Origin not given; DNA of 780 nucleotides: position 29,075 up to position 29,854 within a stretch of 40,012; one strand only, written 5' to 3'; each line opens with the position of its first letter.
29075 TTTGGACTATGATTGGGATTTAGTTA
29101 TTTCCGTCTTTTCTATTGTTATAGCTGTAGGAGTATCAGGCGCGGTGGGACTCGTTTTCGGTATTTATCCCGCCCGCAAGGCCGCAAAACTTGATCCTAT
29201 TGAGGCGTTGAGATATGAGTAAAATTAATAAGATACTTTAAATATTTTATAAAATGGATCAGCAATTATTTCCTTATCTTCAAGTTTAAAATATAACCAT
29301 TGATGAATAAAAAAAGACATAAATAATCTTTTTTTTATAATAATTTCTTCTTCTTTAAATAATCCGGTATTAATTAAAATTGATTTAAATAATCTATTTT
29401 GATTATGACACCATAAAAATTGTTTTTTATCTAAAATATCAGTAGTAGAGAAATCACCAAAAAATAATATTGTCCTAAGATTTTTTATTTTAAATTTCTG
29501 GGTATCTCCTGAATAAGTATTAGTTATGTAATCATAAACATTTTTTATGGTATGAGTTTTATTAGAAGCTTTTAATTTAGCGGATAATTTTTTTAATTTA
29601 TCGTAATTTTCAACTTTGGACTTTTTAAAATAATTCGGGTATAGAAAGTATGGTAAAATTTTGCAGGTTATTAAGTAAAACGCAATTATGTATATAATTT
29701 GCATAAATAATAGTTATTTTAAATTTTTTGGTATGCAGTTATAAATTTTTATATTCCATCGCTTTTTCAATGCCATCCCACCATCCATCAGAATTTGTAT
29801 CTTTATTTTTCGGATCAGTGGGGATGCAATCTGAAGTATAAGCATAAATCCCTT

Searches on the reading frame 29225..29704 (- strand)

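Call 16: search_protein_families(library=pfam, proteins=[window:29225-29704:-], max_evalue=0.01)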
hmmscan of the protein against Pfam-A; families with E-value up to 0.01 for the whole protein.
window:29225-29704:- (159 aa): 1 family
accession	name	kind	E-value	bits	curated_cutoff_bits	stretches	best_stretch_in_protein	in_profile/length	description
PF20832.2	Reov_VP3_MTase2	-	0.0083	16.2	24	0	29-103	79-158/203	Reovirus VP3 protein, Methyltransferase domain 2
